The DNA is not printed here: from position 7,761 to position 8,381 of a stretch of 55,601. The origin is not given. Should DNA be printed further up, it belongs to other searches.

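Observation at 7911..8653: PIN-nuclease two-gene cassette wedged into the serC-serA operon, with a Cas2/VapD-like (not antitoxin-like) partner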

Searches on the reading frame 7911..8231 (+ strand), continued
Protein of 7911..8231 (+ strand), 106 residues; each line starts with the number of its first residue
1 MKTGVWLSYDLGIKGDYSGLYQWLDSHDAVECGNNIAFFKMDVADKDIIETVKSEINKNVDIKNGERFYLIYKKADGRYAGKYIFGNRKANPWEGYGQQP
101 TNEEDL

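Call 48: find_encoding_contigs(protein=P0010, flank=4000, max_places=2)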
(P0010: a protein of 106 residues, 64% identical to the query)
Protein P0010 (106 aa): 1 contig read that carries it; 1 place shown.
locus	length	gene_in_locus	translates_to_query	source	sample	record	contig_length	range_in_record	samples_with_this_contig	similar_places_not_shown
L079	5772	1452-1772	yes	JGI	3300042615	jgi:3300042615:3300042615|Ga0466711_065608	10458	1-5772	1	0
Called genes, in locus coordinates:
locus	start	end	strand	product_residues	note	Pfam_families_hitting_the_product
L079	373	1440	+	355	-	PF00266:Aminotran_5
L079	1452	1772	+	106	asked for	-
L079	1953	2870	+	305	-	PF00389:2-Hacid_dh, PF02826:2-Hacid_dh_C, PF03446:NAD_binding_2 (weak)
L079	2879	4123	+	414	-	PF06245:DUF1015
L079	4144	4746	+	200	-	PF00702:Hydrolase, PF13419:HAD_2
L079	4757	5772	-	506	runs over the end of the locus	PF14134:DUF4301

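Call 49: find_encoding_contigs(protein=P0008, flank=4000, max_places=2)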
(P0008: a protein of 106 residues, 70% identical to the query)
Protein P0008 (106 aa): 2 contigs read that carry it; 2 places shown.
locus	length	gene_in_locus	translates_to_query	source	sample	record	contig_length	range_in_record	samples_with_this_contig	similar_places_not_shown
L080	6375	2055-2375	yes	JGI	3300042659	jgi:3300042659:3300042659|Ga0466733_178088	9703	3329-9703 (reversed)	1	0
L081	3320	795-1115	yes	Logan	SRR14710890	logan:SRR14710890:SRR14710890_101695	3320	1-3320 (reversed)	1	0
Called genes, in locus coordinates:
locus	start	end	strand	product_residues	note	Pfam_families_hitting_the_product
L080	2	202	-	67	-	?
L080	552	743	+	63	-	-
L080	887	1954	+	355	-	PF00266:Aminotran_5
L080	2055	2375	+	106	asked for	-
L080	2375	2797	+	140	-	-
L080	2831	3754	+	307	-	PF00389:2-Hacid_dh, PF02826:2-Hacid_dh_C, PF03446:NAD_binding_2 (weak)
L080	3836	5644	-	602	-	PF00009:GTP_EFTU, PF03144:GTP_EFTU_D2, PF22042:EF-G_D2, PF00679:EFG_C, PF21018:BipA_C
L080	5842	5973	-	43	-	-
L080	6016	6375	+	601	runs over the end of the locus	PF00654:Voltage_CLC, PF00571:CBS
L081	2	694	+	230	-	?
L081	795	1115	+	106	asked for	-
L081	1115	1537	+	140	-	-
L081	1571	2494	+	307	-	PF00389:2-Hacid_dh, PF02826:2-Hacid_dh_C, PF03446:NAD_binding_2 (weak)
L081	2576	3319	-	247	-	?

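Call 60: search_protein_families(library=padloc, proteins=[L075:203-1183:+, L075:1192-2319:+, L075:2367-4061:+, L075:6271-7149:+, L075:7635-9083:+], max_evalue=0.001)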
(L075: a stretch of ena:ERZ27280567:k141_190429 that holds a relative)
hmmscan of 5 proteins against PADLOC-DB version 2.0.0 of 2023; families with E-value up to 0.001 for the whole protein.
L075:203-1183:+ (326 aa): 1 family
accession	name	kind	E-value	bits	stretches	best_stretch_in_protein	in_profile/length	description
PDLC03762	RT_UG24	-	6.4e-112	373.5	1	1-326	734-1036/1036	DRT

L075:1192-2319:+ (375 aa): 12 families
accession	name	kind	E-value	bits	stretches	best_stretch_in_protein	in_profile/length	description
PDLC00238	LmuA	-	1.2e-54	184.2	1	14-374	8-362/365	DUF4297 domain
PDLC03849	LmuA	-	1e-47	161.5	1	15-374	7-365/370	-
PDLC00240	LmuA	-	1.6e-27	94.9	1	22-373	17-359/364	DUF4297 domain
PDLC00243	LmuA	-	1.6e-24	85.1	1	21-300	12-286/361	DUF4297 domain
PDLC00239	LmuA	-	1.1e-23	82.1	1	17-339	8-310/349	DUF4297 domain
PDLC03848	LmuA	-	1.6e-19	69.5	1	21-360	6-312/373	-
PDLC00245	LmuA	-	8.3e-19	66.2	1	32-284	31-298/384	DUF4297 domain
PDLC00248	LmuA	-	1.2e-18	65.5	1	21-358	12-335/359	DUF4297 domain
PDLC00247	LmuA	-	1.6e-16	58.5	1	22-199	11-197/376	DUF4297 domain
PDLC00246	LmuA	-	5.6e-12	43.8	1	17-262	11-246/355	DUF4297 domain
PDLC00260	LmuB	-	3.8e-09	34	1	14-122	3-120/388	DUF4297 domain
PDLC00242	LmuA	-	2e-07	28.4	1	14-122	3-120/388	DUF4297 domain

L075:2367-4061:+ (564 aa): 20 families
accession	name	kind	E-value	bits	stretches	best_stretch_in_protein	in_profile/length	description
PDLC00249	LmuB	-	2e-119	397.8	1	1-556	1-558/565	AAA ATPase domain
PDLC03860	LmuB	-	8.9e-97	322.9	1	1-555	1-559/565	-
PDLC00254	LmuB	-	3.4e-62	208.9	1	1-556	1-559/563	AAA ATPase domain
PDLC00257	LmuB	-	6.5e-62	208.1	1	1-556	1-568/571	AAA ATPase domain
PDLC00253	LmuB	-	5.5e-59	198.2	1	1-556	1-554/567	AAA ATPase domain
PDLC00256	LmuB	-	1.2e-53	180.7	1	17-514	18-518/563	AAA ATPase domain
PDLC00251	LmuB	-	8.1e-52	174.6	1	25-552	30-547/556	AAA ATPase domain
PDLC00255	LmuB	-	7.2e-51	171.6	1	1-552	1-540/550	AAA ATPase domain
PDLC00258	LmuB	-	6.8e-39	132.3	1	1-370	1-367/376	AAA ATPase domain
PDLC00252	LmuB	-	7.1e-36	122.1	1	28-525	29-524/554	AAA ATPase domain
PDLC03859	LmuB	-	2e-34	117.8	1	3-518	2-585/611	-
PDLC03863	LmuB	-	4.3e-28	96.3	1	4-531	3-593/610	-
PDLC00250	LmuB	-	5.2e-20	69.6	1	25-525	27-527/582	AAA ATPase domain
PDLC03862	LmuB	-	8.3e-10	35.6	2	23-58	25-60/643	-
PDLC03865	LmuB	-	3.7e-07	26.7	0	187-410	588-805/1007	-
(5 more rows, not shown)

L075:6271-7149:+ (292 aa): 0 families

L075:7635-9083:+ (482 aa): 0 families

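Call 63: search_protein_families(library=phrogs, proteins=[window:7911-8231:+], max_evalue=0.1)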
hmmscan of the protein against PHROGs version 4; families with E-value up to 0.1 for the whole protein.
window:7911-8231:+ (106 aa): 3 families
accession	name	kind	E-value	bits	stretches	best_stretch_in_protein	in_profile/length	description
phrog_32719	-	unknown function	0.047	14.7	1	40-82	38-83/114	-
phrog_23025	-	unknown function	0.06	14.9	1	28-64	64-100/107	-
phrog_9705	-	unknown function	0.072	14.2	0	44-96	31-82/111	-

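Call 73: find_encoding_contigs(protein=P0036, flank=4000, max_places=2)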
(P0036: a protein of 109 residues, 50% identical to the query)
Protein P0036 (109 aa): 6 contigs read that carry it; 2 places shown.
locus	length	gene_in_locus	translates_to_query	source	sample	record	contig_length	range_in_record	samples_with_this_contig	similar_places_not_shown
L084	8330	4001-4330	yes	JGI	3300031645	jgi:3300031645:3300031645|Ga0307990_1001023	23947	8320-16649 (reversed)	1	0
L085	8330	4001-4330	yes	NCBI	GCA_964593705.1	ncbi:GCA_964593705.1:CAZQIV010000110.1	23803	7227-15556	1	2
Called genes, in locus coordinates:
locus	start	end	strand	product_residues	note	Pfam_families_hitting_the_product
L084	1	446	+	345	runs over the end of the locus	PF04055:Radical_SAM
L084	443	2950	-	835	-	PF13091:PLDc_2, PF17963:Big_9 (weak), PF18962:Por_Secre_tail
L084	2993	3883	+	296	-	PF04055:Radical_SAM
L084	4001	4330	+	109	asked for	-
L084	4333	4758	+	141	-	-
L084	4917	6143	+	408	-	PF00270:DEAD, PF04851:ResIII, PF00271:Helicase_C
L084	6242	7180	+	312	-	-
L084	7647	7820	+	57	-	-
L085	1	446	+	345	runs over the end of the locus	PF04055:Radical_SAM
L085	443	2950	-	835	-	PF13091:PLDc_2, PF17963:Big_9 (weak), PF18962:Por_Secre_tail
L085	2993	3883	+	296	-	PF04055:Radical_SAM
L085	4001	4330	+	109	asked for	-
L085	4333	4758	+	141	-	-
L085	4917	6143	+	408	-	PF00270:DEAD, PF04851:ResIII, PF00271:Helicase_C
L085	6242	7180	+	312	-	-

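Call 74: find_encoding_contigs(protein=P0043, flank=4000, max_places=2)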
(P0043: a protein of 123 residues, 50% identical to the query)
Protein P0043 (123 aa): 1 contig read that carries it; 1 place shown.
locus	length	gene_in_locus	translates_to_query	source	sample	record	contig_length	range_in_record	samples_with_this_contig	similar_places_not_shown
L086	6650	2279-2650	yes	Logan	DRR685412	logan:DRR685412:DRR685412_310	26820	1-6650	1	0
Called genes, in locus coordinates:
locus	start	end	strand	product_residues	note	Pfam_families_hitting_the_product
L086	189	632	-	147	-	-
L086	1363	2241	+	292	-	PF12762:DDE_Tnp_IS1595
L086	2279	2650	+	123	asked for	-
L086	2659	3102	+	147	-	-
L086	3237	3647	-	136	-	PF08239:SH3_3 (weak)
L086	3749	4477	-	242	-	PF00487:FA_desaturase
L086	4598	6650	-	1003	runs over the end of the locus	PF01433:Peptidase_M1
